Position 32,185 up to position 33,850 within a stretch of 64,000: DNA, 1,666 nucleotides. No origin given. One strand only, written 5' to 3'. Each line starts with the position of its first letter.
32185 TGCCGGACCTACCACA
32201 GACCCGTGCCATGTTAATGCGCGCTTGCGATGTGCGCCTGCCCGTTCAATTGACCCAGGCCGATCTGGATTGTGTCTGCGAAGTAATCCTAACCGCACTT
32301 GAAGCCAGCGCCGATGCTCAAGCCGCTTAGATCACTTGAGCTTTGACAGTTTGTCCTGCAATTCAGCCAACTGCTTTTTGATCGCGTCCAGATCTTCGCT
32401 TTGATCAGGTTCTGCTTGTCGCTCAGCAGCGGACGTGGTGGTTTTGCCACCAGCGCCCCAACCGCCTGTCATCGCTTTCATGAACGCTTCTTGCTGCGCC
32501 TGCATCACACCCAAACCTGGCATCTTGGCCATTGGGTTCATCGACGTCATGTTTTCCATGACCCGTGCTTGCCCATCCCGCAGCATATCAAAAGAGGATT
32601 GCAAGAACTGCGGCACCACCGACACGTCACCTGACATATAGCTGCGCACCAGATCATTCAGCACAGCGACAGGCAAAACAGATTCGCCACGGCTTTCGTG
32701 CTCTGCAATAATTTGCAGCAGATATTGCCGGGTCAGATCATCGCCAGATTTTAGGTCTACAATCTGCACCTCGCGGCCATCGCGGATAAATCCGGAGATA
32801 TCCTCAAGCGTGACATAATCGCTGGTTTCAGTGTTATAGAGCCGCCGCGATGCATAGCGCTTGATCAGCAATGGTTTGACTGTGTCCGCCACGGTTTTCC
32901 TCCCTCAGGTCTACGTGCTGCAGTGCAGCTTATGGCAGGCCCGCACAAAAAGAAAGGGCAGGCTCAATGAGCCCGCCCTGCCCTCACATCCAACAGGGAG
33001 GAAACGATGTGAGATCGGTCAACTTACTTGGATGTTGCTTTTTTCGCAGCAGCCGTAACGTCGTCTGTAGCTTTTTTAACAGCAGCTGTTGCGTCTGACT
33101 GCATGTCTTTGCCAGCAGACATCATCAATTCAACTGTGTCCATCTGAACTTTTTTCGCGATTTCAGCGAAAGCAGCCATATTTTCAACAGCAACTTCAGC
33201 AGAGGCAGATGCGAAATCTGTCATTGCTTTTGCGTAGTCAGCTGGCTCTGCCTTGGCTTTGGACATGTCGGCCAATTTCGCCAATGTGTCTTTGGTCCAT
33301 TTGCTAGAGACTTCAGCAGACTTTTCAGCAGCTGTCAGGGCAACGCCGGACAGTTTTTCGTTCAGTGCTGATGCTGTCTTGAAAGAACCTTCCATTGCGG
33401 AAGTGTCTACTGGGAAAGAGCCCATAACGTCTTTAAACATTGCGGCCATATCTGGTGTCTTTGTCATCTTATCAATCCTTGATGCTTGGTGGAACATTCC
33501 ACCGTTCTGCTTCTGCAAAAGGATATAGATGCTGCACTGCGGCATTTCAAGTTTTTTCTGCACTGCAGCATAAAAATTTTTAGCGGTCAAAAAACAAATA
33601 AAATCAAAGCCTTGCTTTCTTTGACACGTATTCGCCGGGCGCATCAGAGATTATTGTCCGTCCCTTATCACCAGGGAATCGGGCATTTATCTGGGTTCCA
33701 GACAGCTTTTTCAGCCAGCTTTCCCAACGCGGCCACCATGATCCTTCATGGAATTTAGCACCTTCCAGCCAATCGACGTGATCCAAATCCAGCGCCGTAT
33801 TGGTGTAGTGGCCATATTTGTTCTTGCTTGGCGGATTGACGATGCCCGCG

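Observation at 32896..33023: phaP 3' UTR RNA whose anti-SD loop is perfectly complementary to the RBS of the adjacent repressor phaR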

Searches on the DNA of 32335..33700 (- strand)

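Call 4: search_rna_families(source=window, start=32700, end=33700, threshold=evalue, max_evalue=10, show_alignments=5)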
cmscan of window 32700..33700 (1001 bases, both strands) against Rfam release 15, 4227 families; matches with E-value up to 10: 10.
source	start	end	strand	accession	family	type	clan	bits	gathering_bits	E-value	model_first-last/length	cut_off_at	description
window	32944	33046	-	RF00558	L20_leader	Cis-reg; leader;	-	22.3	58.7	0.094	1-127/127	no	Ribosomal protein L20 leader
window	32947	33016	-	RF02651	SorY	Gene; sRNA;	-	20.3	111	0.17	1-83/83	no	Singlet oxygen resistance RNA Y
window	32950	33015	-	RF02784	SorX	Gene; sRNA;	-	19.2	46.6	0.08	1-73/73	no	Singlet oxygen resistance RNA X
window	32940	33020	-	RF00519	suhB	Gene; sRNA;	CL00108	17.5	41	0.83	1-77/77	no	Makes More Granules Regulator RNA (mmgR)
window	32899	33033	-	RF02184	ST7-OT3_2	Gene; lncRNA;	-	16.9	100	2.9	1-138/138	no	ST7 overlapping transcript 3 conserved region 2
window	33054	33144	-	RF03102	RAGATH-33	Gene; sRNA;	-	16.5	120.4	1.4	1-113/113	no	RAGATH-33 RNA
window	32916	33000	-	RF01698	Chloroflexi-1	Gene; sRNA;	-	15.1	80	5.2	1-84/84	no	Chloroflexi-1 RNA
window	33034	33106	+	RF00651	mir-221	Gene; miRNA;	-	13.6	46.6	6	1-84/84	no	mir-221 microRNA precursor family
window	33565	33700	+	RF02849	Ysr197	Gene; sRNA;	-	12.7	167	2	1-150/254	3'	Yersinia sRNA 197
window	33062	33132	-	RF00277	SNORD49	Gene; snRNA; snoRNA; CD-box;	CL00062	12.5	37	4.6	1-71/71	no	Small nucleolar RNA SNORD49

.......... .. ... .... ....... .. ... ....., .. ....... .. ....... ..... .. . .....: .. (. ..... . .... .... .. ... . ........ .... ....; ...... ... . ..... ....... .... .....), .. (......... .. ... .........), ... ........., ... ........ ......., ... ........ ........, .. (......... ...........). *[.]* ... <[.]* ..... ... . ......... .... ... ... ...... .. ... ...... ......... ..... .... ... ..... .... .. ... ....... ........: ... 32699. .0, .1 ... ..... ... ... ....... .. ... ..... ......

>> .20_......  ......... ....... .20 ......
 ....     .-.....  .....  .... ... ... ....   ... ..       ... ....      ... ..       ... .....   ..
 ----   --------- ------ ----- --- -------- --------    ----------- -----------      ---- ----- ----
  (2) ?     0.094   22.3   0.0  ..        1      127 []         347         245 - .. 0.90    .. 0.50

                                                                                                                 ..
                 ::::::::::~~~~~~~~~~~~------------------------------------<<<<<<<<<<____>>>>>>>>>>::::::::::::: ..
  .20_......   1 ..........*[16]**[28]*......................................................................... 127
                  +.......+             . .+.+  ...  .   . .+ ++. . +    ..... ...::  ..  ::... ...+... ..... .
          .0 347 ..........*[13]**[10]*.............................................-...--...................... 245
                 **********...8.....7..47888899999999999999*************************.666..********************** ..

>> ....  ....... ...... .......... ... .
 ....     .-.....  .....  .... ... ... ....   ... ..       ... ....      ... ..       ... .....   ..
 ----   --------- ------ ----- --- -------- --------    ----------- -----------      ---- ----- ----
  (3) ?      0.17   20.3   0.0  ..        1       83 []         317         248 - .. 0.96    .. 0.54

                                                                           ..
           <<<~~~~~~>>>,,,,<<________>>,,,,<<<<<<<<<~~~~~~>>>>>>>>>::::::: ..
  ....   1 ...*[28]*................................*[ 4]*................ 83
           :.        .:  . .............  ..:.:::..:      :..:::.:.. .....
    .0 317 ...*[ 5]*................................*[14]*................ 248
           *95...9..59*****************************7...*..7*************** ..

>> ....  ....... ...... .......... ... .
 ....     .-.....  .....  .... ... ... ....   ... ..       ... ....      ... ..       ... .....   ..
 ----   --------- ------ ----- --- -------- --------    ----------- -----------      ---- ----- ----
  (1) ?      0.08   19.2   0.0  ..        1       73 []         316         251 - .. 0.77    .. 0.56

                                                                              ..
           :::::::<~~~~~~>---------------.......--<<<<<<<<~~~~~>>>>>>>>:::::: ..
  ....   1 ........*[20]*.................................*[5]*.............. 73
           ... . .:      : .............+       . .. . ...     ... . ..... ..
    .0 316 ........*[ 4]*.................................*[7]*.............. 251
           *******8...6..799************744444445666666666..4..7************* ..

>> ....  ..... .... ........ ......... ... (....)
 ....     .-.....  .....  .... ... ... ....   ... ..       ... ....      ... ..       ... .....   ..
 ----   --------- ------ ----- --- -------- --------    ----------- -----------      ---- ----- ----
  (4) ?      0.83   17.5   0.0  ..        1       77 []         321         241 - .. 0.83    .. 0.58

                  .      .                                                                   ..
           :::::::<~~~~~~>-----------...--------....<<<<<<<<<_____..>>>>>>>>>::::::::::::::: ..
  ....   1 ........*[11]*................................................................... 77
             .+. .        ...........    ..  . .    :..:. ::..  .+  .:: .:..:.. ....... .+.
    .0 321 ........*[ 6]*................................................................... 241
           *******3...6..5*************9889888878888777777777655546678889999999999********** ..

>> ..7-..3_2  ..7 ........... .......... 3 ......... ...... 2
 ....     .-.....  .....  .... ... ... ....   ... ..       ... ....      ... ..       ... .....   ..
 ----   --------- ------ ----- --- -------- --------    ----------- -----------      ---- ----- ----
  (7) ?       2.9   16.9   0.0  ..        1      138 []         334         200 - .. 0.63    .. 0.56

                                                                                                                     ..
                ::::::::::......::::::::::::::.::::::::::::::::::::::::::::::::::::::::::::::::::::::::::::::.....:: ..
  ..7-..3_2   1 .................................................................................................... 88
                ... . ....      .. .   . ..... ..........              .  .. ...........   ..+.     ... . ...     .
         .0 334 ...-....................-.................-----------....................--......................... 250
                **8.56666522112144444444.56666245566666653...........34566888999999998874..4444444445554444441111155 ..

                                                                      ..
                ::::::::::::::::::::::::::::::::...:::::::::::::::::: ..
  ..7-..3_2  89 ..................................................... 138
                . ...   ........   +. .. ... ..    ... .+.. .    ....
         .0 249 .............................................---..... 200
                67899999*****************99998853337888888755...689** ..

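Call 26: search_rna_families(sources=[L015, L024, L029, L039, L041, L061, L019, L052, L009, L036, L065, L077, L028, L048, L013, L056, L073, L051, L060, L045], threshold=gathering)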
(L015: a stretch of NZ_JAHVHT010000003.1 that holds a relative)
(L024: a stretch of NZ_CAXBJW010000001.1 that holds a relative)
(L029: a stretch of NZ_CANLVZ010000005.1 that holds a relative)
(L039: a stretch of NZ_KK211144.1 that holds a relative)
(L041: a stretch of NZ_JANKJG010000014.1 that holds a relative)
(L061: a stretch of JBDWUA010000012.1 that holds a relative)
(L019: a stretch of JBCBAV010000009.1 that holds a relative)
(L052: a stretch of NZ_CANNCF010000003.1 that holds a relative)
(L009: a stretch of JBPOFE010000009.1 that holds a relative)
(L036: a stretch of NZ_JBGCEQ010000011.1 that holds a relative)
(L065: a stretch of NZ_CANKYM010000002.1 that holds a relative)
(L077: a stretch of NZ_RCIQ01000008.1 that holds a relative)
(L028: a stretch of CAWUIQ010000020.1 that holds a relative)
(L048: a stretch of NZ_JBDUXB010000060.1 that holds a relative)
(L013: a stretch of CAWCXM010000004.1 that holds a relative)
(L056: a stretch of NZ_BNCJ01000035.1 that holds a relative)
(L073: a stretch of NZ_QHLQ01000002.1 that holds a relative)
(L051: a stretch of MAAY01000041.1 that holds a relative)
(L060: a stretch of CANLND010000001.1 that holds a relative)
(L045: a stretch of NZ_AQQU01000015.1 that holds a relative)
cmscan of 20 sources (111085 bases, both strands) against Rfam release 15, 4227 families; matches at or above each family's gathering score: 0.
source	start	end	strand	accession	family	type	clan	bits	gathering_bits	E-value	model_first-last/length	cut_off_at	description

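Call 36: build_rna_model(alignment_id=A2, structure=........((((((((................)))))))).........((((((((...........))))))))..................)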
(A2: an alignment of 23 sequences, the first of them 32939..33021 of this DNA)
Model R1 built from alignment A2 (23 sequences, 94 columns); structure: as given.
model positions 82; base pairs 16; branch points 1; effective number of sequences 5.21; information 0.692 bits per position. Calibrated on 0.2 Mb of random sequence (short: E-values are rough).
structure used (alignment columns):
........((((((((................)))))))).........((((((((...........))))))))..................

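Call 37: search_with_rna_model(model_id=R1, sources=[window, L009, L010, L011, L012, L013, L014, L015, L016, L017, L018, L019, L020, L021, L022, L023, L024, L025, L026, L027, L028, L029, L030, L031, L032, L033, L034, L035, L036, L037, L038, L039, L040, L041, L042, L043, L044, L045, L046, L047, L048, L049, L050, L051, L052, L053, L054, L055, L056, L057, L058, L059, L060, L061, L062, L063, L064, L065, L066, L067, L068, L069, L070, L071, L072, L073, L074, L075, L076, L077, L078, L079, L080, L081, L082, L083, L084, L085, L086, L087, L088], max_evalue=0.01, make_alignment=true)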
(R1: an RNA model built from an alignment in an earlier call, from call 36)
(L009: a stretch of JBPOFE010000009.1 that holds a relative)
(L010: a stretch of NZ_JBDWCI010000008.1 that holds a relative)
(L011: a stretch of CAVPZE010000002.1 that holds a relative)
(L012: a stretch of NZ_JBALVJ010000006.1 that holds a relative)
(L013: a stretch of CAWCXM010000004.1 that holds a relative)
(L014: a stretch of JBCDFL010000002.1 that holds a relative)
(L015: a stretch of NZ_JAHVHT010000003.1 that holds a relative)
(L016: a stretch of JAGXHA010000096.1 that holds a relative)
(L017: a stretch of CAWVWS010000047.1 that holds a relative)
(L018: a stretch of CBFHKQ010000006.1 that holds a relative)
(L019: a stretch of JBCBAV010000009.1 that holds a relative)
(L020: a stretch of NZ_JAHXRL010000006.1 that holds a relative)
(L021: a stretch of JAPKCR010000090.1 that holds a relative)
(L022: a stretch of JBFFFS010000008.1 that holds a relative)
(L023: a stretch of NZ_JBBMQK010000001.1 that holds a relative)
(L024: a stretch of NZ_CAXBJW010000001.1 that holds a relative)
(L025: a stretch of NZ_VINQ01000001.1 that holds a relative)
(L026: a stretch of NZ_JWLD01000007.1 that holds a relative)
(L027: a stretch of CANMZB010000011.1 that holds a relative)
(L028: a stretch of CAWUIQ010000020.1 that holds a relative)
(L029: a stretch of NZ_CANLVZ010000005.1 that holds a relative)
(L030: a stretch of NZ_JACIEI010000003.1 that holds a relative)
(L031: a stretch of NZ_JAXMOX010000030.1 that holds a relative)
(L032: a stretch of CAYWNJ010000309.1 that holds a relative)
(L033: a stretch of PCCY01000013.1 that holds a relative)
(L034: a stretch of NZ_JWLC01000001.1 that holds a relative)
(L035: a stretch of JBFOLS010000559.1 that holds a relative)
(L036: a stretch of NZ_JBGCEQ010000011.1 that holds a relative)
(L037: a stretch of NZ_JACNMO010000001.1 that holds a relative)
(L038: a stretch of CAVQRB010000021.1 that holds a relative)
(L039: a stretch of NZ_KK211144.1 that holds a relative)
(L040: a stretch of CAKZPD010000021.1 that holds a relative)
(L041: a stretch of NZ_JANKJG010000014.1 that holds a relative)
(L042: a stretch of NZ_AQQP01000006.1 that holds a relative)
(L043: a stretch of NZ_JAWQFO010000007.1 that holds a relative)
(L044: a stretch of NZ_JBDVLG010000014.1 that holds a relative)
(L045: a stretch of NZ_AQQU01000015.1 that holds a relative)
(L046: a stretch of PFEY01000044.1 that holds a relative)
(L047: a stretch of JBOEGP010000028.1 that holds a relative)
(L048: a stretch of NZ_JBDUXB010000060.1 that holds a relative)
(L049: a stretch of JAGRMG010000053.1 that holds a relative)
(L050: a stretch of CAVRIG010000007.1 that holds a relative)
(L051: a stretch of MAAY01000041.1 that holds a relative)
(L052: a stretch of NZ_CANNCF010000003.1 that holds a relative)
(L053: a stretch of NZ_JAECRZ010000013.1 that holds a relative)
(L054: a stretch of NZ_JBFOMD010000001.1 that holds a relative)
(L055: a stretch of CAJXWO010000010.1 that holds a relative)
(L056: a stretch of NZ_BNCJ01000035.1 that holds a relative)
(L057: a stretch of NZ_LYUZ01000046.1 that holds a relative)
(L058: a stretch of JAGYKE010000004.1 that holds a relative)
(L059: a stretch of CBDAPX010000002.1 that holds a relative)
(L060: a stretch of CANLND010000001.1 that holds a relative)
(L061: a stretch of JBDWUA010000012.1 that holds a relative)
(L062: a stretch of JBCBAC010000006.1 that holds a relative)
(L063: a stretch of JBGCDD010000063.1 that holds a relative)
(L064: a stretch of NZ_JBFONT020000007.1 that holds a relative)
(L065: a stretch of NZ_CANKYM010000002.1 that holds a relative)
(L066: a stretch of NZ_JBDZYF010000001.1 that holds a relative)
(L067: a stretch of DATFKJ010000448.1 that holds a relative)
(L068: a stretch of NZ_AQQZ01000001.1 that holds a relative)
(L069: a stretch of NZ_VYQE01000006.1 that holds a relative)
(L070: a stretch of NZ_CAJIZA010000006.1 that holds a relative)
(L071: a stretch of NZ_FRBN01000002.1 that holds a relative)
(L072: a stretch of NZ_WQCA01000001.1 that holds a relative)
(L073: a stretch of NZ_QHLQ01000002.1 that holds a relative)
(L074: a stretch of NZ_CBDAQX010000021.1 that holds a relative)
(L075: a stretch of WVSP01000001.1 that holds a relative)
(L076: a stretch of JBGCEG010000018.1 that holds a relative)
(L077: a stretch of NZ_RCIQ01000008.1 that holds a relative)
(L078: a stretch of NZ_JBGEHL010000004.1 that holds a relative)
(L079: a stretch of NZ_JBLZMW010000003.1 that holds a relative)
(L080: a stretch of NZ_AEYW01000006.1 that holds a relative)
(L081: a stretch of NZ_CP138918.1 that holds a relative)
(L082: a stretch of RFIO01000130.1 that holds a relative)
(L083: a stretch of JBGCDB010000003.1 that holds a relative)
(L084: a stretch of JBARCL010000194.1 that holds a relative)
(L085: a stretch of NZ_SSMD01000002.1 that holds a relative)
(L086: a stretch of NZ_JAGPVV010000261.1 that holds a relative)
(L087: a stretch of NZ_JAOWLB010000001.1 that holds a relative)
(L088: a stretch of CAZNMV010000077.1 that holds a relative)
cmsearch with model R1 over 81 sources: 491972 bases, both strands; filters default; matches with E-value up to 0.01: 76.
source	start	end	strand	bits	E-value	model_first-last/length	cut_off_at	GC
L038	2371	2453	+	82.9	1e-18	1-82/82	no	0.54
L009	2374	2453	+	77.8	2.2e-17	1-82/82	no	0.51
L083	2369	2452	+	74.8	1.3e-16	1-82/82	no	0.48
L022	624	708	+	73.9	2.2e-16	1-82/82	no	0.45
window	32942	33021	-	73.8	2.4e-16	1-82/82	no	0.56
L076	2372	2454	+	73.1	3.6e-16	1-82/82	no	0.48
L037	2356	2438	+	73.1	3.6e-16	1-82/82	no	0.51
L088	2269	2352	+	72.2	6.1e-16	1-82/82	no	0.57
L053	2371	2450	+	71.6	8.9e-16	1-82/82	no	0.57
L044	2369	2454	+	71.4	9.6e-16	1-82/82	no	0.47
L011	2371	2451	+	71.3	1e-15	1-82/82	no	0.58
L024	2273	2357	+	70.9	1.3e-15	1-82/82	no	0.53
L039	2274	2358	+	69.4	3.2e-15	1-82/82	no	0.54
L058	2271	2354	+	68.3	6e-15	1-82/82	no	0.58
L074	2371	2450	+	67.9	7.8e-15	1-82/82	no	0.56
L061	2210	2293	+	67.8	8.4e-15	1-82/82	no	0.49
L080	2356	2435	+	67.8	8.5e-15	1-82/82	no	0.54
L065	2370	2454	+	67.4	1e-14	1-82/82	no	0.49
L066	2370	2450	+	65.7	2.8e-14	1-82/82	no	0.53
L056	508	586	+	62.6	1.8e-13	1-82/82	no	0.66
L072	2356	2435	+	62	2.6e-13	1-82/82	no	0.6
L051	1314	1396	+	61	4.7e-13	1-82/82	no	0.59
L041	2293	2378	+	60.1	8.1e-13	1-82/82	no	0.53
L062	2369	2452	+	59.8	9.7e-13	1-82/82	no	0.52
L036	2372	2454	+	59.6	1.1e-12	1-82/82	no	0.52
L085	2370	2452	+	58.8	1.7e-12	1-82/82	no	0.54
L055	2376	2453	+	57.8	3.2e-12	1-82/82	no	0.64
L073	1312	1394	+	54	3e-11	1-82/82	no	0.53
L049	1531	1611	+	53.6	4e-11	1-82/82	no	0.65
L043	2351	2434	+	53.3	4.8e-11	1-82/82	no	0.69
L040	2367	2449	+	52.1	9.6e-11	1-82/82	no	0.52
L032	795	876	+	52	1e-10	1-82/82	no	0.54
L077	2335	2422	+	52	1e-10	1-82/82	no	0.62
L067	2362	2449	+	51.3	1.5e-10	1-82/82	no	0.5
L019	667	754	+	50.5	2.5e-10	1-82/82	no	0.57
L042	2379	2455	+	50.3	2.7e-10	1-82/82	no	0.52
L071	2369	2450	+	48.6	7.5e-10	1-82/82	no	0.6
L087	2361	2444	+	48.5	8.1e-10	1-82/82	no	0.61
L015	410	493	+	48.5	8.2e-10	1-82/82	no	0.54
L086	2367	2450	+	47.7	1.3e-09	1-82/82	no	0.6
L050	2332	2413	+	47.2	1.8e-09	1-82/82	no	0.54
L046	2369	2449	+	44.2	1.1e-08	1-82/82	no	0.62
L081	2374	2452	+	43.9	1.3e-08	1-82/82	no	0.54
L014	2321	2406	+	43.3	1.8e-08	1-82/82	no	0.62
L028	2266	2349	+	42.5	2.8e-08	1-82/82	no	0.6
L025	2356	2449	+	41.7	4.6e-08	1-82/82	no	0.56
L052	418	501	+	41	7e-08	1-82/82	no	0.62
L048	653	739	+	38.3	3.6e-07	1-82/82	no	0.56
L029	408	493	+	36.9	8.2e-07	1-82/82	no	0.55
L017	979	1058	+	35.5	1.8e-06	1-82/82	no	0.56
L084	418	494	+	34.5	3.4e-06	1-82/82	no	0.51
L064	2342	2419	+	34.4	3.6e-06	1-82/82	no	0.6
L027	2367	2450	+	34.3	3.7e-06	1-82/82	no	0.62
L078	2313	2393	+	33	8.1e-06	1-82/82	no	0.59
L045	2295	2384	+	32.7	9.9e-06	1-82/82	no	0.67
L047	2200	2288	+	32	1.5e-05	1-82/82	no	0.58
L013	2308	2385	+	31.4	2.1e-05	1-82/82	no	0.59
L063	2238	2321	+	31.4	2.2e-05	1-82/82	no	0.52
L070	2351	2437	+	30.2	4.3e-05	1-82/82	no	0.46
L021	230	298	+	30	4.9e-05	1-82/82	no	0.57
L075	2339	2422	+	28.5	0.00012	1-82/82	no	0.61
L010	2397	2453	+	28.2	0.00014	1-82/82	no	0.53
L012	2374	2452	+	27.9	0.00017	1-82/82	no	0.52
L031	3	75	+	27.8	0.00018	9-82/82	no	0.6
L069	2317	2401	+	27.7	0.00019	1-82/82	no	0.68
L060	1261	1350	+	27.2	0.00026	1-82/82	no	0.47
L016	2380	2433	+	26.7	0.00034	1-82/82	no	0.52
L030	2376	2453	+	26.1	0.0005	1-82/82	no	0.51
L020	2375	2433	+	25.9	0.00057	1-82/82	no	0.44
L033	2365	2438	+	25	0.00093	1-82/82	no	0.43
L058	2304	2377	-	24.6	0.0012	1-82/82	no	0.69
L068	2360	2431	+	23.6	0.0021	1-82/82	no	0.72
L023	2376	2433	+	22.4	0.0045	1-82/82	no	0.48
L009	2417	2441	-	21.9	0.006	44-68/82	no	0.72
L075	2372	2439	-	21.3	0.0084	1-82/82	no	0.5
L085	2416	2440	-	21.3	0.0087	44-68/82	no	0.64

Alignment A3: 76 matches aligned to the model, 122 columns, each read 5' to 3' on its own strand. Consensus structure (alignment columns), stored with it:
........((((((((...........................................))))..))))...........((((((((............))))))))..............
